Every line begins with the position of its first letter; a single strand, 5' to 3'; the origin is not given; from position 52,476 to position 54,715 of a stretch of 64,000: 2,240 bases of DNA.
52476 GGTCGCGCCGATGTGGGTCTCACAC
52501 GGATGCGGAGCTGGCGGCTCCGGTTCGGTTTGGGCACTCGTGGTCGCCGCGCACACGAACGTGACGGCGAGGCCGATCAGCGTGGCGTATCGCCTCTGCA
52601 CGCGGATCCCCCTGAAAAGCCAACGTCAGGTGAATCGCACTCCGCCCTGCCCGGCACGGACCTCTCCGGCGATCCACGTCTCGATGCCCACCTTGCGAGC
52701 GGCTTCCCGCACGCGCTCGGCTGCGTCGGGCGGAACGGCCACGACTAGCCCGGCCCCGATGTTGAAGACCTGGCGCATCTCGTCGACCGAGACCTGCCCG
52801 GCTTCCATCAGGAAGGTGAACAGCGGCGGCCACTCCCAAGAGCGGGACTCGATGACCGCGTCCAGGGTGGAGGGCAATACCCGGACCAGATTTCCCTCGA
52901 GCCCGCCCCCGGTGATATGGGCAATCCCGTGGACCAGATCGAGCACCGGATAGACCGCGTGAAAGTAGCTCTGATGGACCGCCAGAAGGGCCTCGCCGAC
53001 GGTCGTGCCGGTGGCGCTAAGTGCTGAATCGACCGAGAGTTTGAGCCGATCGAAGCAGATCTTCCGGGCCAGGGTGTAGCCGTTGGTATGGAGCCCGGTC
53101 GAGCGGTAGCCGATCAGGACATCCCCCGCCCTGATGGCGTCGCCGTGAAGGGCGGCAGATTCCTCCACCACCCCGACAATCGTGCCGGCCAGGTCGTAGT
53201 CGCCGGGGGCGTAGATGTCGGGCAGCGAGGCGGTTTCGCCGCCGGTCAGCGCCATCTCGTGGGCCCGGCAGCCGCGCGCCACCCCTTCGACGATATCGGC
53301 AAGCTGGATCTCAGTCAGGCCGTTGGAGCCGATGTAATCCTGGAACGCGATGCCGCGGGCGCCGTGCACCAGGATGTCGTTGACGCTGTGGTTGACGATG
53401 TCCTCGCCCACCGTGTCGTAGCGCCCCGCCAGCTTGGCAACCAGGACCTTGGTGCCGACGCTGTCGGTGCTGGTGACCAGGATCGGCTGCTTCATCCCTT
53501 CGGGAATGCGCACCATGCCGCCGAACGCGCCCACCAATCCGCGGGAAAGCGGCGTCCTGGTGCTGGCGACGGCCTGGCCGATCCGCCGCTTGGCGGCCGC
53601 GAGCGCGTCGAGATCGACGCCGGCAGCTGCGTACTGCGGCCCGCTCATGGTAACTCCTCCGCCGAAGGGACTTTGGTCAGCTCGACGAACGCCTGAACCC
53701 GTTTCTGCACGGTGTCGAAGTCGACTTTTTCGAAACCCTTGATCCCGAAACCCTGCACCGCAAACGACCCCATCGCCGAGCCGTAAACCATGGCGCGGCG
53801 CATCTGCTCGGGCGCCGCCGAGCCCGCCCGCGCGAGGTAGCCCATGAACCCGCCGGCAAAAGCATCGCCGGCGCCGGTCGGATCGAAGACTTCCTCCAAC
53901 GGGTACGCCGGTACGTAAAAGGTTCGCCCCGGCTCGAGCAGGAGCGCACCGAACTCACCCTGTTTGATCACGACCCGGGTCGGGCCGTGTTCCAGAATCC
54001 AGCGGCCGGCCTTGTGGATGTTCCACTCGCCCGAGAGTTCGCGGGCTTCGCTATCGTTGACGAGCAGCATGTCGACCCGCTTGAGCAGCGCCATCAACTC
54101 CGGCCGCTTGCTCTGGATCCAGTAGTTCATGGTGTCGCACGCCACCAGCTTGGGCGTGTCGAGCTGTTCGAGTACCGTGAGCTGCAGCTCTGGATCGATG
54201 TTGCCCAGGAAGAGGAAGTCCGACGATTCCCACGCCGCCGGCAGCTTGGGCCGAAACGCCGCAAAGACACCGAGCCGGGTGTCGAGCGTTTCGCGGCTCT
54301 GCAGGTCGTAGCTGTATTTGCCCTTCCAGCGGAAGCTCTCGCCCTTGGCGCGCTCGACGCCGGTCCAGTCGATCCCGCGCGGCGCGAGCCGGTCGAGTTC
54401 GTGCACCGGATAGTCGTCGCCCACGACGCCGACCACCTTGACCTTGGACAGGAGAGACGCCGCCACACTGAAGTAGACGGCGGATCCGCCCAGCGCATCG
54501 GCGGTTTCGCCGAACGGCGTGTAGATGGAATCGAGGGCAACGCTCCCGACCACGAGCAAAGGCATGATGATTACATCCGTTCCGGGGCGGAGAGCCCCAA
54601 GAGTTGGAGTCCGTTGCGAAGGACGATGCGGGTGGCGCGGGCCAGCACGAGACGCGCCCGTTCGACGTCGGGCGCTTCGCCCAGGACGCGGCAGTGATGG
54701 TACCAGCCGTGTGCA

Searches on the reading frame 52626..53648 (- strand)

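Call 101: search_protein_families(library=pfam, proteins=[window:52626-53648:-], max_evalue=0.00001)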
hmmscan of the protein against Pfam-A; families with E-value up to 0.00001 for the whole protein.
window:52626-53648:- (340 aa): 2 families
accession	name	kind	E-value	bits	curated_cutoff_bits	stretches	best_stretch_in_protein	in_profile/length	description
PF02769.27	AIRS_C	-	3.3e-24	86.2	23.1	1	173-336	1-151/156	AIR synthase related protein, C-terminal domain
PF00586.29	AIRS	-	2.7e-18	66.8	24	1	56-161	14-112/112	AIR synthase related protein, N-terminal domain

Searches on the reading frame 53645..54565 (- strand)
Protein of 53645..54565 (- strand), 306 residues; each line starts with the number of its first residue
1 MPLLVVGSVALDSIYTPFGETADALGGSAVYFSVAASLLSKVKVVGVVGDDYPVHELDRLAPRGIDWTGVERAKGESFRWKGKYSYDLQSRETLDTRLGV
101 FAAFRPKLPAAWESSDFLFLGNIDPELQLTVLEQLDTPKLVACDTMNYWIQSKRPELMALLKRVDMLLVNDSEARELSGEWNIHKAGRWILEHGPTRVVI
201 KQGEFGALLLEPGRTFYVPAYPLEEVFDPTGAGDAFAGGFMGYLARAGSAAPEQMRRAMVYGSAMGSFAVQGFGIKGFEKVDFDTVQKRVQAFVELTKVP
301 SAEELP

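Call 101: search_protein_families(library=pfam, proteins=[window:53645-54565:-], max_evalue=0.00001)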
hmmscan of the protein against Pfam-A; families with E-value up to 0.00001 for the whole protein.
window:53645-54565:- (306 aa): 1 family
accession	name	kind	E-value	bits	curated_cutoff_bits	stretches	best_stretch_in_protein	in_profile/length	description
PF00294.29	PfkB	-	5.9e-28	98.5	25.8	1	33-274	44-294/302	pfkB family carbohydrate kinase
